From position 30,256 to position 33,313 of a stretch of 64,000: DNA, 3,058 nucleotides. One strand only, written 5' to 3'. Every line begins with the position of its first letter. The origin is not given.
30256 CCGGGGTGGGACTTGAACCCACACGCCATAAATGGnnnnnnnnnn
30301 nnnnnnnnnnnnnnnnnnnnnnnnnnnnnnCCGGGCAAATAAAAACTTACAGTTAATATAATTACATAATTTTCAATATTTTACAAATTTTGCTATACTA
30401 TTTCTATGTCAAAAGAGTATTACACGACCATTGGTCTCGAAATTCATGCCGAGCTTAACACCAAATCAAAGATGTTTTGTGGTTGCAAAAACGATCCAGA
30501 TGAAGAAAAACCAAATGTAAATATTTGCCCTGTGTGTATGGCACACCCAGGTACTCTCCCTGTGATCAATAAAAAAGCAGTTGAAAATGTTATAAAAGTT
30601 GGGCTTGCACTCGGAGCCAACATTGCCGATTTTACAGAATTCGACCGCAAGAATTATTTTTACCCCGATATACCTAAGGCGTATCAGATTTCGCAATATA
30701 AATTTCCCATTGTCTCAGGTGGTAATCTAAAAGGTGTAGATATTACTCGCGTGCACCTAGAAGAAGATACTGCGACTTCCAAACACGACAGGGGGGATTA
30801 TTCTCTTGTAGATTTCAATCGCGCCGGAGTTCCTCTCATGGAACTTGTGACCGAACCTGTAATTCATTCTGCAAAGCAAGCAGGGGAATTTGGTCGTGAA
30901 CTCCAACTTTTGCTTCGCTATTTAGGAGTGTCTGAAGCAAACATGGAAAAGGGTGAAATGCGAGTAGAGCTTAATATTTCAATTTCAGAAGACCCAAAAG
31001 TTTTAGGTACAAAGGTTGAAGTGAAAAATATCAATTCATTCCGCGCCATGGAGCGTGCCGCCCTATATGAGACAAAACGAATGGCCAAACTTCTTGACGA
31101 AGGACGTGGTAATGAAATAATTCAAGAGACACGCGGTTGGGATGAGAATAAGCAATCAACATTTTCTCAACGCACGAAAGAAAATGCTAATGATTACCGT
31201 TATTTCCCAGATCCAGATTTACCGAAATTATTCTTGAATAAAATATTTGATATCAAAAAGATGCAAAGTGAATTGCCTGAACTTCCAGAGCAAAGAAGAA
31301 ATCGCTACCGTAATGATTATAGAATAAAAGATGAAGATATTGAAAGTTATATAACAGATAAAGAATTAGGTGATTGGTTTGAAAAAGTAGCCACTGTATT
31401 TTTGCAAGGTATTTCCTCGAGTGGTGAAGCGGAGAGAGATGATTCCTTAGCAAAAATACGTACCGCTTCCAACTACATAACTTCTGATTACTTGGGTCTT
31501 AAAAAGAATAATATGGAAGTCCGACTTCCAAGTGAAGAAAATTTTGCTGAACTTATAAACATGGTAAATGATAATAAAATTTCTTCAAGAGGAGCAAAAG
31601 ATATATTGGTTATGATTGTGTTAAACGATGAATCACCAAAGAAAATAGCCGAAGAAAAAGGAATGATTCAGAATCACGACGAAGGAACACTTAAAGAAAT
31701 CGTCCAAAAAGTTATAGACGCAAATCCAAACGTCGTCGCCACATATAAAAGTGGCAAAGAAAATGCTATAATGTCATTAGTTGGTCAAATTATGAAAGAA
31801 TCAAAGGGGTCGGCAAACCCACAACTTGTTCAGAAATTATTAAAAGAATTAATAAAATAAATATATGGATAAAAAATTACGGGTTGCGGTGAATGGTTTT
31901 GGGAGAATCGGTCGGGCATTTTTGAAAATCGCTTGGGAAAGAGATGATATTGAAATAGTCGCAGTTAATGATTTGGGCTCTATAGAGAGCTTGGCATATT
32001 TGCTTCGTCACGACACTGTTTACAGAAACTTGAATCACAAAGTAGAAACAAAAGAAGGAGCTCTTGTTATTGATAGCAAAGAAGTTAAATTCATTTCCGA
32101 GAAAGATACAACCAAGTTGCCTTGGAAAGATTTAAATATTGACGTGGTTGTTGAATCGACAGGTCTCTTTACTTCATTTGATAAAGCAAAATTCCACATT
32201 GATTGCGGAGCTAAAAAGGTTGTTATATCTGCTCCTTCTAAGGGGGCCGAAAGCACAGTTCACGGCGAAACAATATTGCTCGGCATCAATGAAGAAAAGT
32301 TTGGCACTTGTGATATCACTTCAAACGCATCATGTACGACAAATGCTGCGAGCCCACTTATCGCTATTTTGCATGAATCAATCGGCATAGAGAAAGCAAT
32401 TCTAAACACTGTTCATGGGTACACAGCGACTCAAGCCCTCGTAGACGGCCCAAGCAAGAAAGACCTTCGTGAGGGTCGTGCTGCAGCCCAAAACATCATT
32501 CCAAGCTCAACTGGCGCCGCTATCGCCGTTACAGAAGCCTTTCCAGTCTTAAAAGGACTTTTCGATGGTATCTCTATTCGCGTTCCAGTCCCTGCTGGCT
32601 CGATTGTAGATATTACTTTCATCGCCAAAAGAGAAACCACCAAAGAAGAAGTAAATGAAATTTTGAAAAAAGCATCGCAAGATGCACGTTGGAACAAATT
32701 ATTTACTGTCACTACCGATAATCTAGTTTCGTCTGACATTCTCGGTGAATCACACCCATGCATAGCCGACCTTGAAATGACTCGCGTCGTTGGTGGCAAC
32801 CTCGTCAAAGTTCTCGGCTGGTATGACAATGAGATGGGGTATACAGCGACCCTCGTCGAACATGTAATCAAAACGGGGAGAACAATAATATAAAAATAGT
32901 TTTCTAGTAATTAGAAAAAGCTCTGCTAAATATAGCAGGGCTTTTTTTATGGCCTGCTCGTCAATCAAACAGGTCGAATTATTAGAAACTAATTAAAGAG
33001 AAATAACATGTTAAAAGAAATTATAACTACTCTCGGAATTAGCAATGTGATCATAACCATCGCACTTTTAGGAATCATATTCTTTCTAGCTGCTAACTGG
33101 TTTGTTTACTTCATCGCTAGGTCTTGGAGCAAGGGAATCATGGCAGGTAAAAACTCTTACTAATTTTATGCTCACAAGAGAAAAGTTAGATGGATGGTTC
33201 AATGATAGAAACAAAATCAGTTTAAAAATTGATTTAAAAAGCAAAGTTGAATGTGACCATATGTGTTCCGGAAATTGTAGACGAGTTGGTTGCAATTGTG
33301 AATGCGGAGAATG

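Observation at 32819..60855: Prophage inserted in the 3' end of the GAPDH gene, with the phage supplying a replacement C-terminus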

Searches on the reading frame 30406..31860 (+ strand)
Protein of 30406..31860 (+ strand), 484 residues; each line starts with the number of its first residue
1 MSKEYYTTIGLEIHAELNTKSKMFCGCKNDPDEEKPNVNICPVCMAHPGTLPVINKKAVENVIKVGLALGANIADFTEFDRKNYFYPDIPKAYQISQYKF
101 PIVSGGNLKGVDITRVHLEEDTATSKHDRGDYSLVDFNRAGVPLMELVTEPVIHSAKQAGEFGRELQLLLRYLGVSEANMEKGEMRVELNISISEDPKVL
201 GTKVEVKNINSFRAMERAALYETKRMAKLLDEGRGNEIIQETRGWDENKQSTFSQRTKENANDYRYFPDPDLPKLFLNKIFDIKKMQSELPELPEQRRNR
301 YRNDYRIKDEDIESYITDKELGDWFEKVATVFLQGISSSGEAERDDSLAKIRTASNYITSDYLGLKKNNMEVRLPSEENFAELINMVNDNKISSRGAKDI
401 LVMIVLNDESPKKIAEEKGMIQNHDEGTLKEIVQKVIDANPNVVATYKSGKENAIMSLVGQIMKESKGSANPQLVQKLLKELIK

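Call 6: search_protein_families(library=pfam, proteins=[window:30406-31860:+])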
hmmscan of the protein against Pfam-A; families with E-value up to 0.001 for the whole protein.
window:30406-31860:+ (484 aa): 2 families
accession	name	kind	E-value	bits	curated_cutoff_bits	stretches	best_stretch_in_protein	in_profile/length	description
PF02934.20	GatB_N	-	8.2e-106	353.7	23.4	1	8-278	2-272/277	GatB/GatE catalytic domain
PF02637.23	GatB_Yqey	-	1.3e-36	126.2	27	1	350-483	12-148/148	GatB domain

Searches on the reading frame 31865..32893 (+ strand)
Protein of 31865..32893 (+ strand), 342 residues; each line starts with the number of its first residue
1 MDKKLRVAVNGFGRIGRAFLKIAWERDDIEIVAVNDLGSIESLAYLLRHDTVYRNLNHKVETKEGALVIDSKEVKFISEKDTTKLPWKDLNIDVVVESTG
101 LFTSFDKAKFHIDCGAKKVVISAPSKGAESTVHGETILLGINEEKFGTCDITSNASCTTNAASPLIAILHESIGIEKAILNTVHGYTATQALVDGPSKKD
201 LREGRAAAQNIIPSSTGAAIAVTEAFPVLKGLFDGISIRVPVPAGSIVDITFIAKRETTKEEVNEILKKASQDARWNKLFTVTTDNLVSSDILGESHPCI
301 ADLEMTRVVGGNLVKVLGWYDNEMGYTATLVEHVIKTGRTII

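Call 6: search_protein_families(library=pfam, proteins=[window:31865-32893:+])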
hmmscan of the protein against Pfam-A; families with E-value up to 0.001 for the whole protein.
window:31865-32893:+ (342 aa): 2 families
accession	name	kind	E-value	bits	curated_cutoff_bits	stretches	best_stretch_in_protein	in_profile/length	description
PF02800.25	Gp_dh_C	-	2.8e-51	173.6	24.4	1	164-320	3-158/158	Glyceraldehyde 3-phosphate dehydrogenase, C-terminal domain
PF00044.30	Gp_dh_N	-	8.8e-36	122.7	31.7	1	6-104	2-100/101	Glyceraldehyde 3-phosphate dehydrogenase, NAD binding domain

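Call 12: find_related_loci(query=window:31865-32893:+, collection=genome_contigs, flank=6000)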
Query window:31865-32893:+ (342 aa) in genome_contigs; peptide patterns used: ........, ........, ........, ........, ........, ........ (x = any residue, [..] = any of these).
600 stretches matched a pattern (row limit reached: there are more); 585 encode a relative of the query (tblastn E <= 1e-3); the best 80 are kept; 80 distinct loci.
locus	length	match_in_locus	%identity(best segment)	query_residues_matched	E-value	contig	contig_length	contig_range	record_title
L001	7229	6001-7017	88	3-341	0e+0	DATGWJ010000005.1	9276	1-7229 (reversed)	MAG TPA_asm: Candidatus Paceibacterota bacterium isolate SMAG_U10579 k141_284066, whole genome shotgun sequence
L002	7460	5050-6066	88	3-341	0e+0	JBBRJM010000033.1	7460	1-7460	MAG: Candidatus Paceibacteria bacterium isolate Co_metawrap_2869 Cmw_2869_k141_26004302_length_7460_cov_11.9940, whole g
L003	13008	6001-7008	80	2-338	0e+0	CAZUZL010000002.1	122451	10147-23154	MAG TPA_asm: uncultured Candidatus Saccharibacteria bacterium isolate SRP296810_co1_403 genome assembly, contig: NODE_12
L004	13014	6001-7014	79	3-341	2e-180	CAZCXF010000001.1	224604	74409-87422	MAG TPA_asm: uncultured Candidatus Saccharibacteria bacterium isolate SRP278252_co1_97 genome assembly, contig: NODE_33_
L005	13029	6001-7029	76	3-341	5e-175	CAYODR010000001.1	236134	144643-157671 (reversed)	MAG TPA_asm: uncultured Candidatus Saccharibacteria bacterium isolate SRP344714_co1_234 genome assembly, contig: NODE_10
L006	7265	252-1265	75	4-341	4e-175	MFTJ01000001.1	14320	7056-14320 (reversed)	MAG: Candidatus Nomurabacteria bacterium RIFCSPHIGHO2_01_FULL_39_10 rifcsphigho2_01_scaffold_10060, whole genome shotgun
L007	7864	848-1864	74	3-341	2e-172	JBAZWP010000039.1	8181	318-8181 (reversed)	MAG: Candidatus Paceibacterota bacterium isolate SO_2017_GW1_35 NODE_32882_length_8181_cov_0.902409_OW334_2017, whole ge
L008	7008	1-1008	74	7-341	2e-166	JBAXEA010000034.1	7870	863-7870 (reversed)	MAG: bacterium isolate ELA233 MAG233_34, whole genome shotgun sequence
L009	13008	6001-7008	70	4-341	2e-164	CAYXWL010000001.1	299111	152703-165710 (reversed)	MAG TPA_asm: uncultured Candidatus Saccharibacteria bacterium isolate SRP135725_co2_296 genome assembly, contig: k141_54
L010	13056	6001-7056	68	1-341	6e-158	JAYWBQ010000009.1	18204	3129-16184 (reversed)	MAG: Candidatus Paceibacterota bacterium isolate GL93_UP_metabat_156 GL93_UP_metabat_156_8, whole genome shotgun sequenc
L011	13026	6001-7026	70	3-341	2e-157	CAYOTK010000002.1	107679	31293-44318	MAG TPA_asm: uncultured Candidatus Saccharibacteria bacterium isolate SRP278252_co2_142 genome assembly, contig: NODE_24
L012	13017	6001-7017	74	3-341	2e-174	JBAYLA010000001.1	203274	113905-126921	MAG: Candidatus Paceibacterota bacterium isolate SO_2016_GW1_92 scaffold00129_OW334_2016, whole genome shotgun sequence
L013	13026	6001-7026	68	3-341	2e-154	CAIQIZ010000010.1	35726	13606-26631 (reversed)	uncultured bacterium isolate AM-2014_bin-3837 genome assembly, contig: bin-3837:10/31, whole genome shotgun sequence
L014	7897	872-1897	66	1-341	9e-154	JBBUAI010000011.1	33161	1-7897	MAG: Patescibacteria group bacterium isolate H51-bin080_1 H51_bin080_1_000000000011, whole genome shotgun sequence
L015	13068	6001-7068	65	1-340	6e-153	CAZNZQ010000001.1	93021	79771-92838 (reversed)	MAG TPA_asm: uncultured Candidatus Saccharibacteria bacterium isolate SRP285395_co1_102 genome assembly, contig: NODE_22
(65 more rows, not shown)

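Call 19: find_encoding_contigs(protein=window:31865-32893:+, flank=10000, max_places=10)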
Protein window:31865-32893:+ (342 aa): 4 contigs read that carry it; 3 places shown.
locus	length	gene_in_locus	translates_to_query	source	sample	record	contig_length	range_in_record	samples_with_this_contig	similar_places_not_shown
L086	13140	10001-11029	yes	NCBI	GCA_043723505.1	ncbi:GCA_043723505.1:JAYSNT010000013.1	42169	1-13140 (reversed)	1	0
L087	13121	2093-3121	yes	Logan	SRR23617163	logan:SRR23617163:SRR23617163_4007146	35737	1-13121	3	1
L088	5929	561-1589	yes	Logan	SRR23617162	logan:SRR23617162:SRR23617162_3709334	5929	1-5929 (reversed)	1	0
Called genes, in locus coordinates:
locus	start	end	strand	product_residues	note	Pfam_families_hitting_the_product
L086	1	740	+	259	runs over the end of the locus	PF02616:SMC_ScpA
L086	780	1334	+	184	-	PF04079:SMC_ScpB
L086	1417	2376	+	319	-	PF00953:Glycos_transf_4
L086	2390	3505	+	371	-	PF01098:FTSW_RODA_SPOVE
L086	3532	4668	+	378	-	PF03033:Glyco_transf_28, PF04101:Glyco_tran_28_C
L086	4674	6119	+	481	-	PF00749:tRNA-synt_1c, PF19269:Anticodon_2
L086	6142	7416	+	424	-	PF01551:Peptidase_M23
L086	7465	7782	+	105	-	-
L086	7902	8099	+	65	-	PF00313:CSD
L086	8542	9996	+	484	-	PF02934:GatB_N, PF02637:GatB_Yqey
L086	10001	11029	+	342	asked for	PF00044:Gp_dh_N, PF02800:Gp_dh_C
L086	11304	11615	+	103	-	-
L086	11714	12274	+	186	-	-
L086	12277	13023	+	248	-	PF09588:YqaJ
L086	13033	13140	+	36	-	?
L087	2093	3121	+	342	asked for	PF00044:Gp_dh_N, PF02800:Gp_dh_C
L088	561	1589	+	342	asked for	PF00044:Gp_dh_N, PF02800:Gp_dh_C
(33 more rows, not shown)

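Call 65: find_homologous_proteins(query=window:31865-32893:+, max_evalue=1e-100)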
Query window:31865-32893:+ (342 aa): 7823 proteins with E <= 1e-100 among 8000 candidates; the best 120 are listed.
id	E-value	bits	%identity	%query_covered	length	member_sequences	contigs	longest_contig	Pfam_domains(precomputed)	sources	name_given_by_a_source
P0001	2.8e-205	699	92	100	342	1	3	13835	PF02800.26,PF00044.31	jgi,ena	-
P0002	2.0e-204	696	91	99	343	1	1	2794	PF02800.26,PF00044.31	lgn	-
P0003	4.2e-204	695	91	99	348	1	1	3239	PF02800.26,PF00044.31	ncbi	-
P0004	1.8e-203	693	91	100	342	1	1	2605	PF02800.26,PF00044.31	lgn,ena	-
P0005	1.8e-203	693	91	99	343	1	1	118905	PF02800.26,PF00044.31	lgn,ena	-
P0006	1.9e-203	693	90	99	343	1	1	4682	PF02800.26,PF00044.31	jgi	-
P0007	3.6e-203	692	90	100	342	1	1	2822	PF02800.26,PF00044.31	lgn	-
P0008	7.0e-203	691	90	99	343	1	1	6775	PF02800.26,PF00044.31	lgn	-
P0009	1.6e-202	690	90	99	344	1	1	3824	PF02800.26,PF00044.31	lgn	-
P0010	4.7e-202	688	91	99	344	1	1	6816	PF02800.26,PF00044.31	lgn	-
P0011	1.1e-201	687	91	100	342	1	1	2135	PF02800.26,PF00044.31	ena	-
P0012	1.6e-200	683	89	100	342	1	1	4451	PF02800.26,PF00044.31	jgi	jgi:glyceraldehyde 3-phosphate dehydrogenase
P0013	3.9e-200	682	90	99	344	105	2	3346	PF02800.26,PF00044.31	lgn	-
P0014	4.2e-200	682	90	99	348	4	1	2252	PF02800.26,PF00044.31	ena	-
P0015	6.0e-200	681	89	100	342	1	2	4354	PF02800.26,PF00044.31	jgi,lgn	jgi:glyceraldehyde 3-phosphate dehydrogenase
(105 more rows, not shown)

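Call 68: find_encoding_contigs(protein=P0001, flank=4000, max_places=3)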
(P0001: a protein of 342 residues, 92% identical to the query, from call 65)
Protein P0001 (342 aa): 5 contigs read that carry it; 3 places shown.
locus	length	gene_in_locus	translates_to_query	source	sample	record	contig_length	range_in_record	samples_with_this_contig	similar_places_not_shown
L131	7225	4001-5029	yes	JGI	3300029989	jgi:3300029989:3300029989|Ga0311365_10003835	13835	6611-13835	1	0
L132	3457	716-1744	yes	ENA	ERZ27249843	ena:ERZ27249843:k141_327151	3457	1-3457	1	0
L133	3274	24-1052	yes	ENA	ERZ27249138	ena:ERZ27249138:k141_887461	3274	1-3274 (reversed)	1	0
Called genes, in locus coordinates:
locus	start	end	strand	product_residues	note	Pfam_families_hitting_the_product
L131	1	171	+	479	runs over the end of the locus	PF00749:tRNA-synt_1c, PF19269:Anticodon_2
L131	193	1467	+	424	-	PF01551:Peptidase_M23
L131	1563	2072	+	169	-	-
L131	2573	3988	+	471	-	PF02934:GatB_N, PF02637:GatB_Yqey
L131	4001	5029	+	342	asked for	PF00044:Gp_dh_N, PF02800:Gp_dh_C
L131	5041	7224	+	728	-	?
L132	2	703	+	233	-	?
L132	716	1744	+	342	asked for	PF00044:Gp_dh_N, PF02800:Gp_dh_C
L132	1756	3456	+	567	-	?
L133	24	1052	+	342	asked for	PF00044:Gp_dh_N, PF02800:Gp_dh_C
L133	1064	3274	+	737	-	?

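Call 69: find_encoding_contigs(protein=P0005, flank=4000, max_places=3)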
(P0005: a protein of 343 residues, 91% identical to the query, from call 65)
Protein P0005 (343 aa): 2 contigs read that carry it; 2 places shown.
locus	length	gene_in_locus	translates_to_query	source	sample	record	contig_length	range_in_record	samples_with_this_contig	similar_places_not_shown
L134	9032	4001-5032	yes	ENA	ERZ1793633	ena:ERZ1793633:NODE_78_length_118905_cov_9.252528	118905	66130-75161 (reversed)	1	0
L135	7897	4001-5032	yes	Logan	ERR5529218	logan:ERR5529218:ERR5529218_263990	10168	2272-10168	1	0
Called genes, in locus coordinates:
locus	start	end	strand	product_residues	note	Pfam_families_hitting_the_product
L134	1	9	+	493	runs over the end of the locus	PF00749:tRNA-synt_1c, PF19269:Anticodon_2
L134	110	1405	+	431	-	PF01551:Peptidase_M23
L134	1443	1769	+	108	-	-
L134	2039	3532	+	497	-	PF02934:GatB_N, PF02637:GatB_Yqey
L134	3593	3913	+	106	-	-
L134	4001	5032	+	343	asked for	PF00044:Gp_dh_N, PF02800:Gp_dh_C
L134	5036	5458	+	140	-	-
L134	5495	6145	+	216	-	-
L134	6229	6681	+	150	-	PF02502:LacAB_rpiB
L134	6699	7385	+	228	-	PF00834:Ribul_P_3_epim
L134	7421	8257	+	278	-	PF13292:DXP_synthase_N, PF00456:Transketolase_N, PF00676:E1_dh (faint)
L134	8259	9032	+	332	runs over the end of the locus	PF02779:Transket_pyr, PF02780:Transketolase_C, PF22613:Transketolase_C_1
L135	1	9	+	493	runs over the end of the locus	PF00749:tRNA-synt_1c, PF19269:Anticodon_2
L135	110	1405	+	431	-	PF01551:Peptidase_M23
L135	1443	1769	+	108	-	-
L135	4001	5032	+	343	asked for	PF00044:Gp_dh_N, PF02800:Gp_dh_C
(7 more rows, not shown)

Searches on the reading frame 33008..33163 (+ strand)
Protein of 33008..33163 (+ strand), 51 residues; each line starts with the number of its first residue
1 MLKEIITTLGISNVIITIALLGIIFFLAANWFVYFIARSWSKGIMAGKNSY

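Call 6: search_protein_families(library=pfam, proteins=[window:33008-33163:+])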
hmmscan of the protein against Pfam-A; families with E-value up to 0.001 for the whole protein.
window:33008-33163:+ (51 aa): 0 families

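Call 21: find_encoding_contigs(protein=window:33008-33163:+, flank=6000, max_places=10)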
Protein window:33008-33163:+ (51 aa): 4 contigs read that carry it; 2 places shown.
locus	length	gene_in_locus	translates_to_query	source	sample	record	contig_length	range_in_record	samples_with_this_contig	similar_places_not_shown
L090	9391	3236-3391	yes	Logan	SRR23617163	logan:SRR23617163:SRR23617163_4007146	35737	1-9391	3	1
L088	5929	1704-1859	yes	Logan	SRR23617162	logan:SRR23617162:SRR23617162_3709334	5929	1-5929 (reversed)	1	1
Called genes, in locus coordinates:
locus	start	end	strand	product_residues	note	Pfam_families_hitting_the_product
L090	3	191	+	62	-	?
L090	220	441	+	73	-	-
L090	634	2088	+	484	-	PF02934:GatB_N, PF02637:GatB_Yqey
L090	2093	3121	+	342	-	PF00044:Gp_dh_N, PF02800:Gp_dh_C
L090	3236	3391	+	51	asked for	-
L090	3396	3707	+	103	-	-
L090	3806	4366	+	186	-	-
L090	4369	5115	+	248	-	PF09588:YqaJ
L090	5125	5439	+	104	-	-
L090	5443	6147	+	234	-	PF09681:Phage_rep_org_N (weak)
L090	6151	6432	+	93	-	-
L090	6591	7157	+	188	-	-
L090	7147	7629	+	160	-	-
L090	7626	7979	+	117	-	-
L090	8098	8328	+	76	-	-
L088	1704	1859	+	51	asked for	-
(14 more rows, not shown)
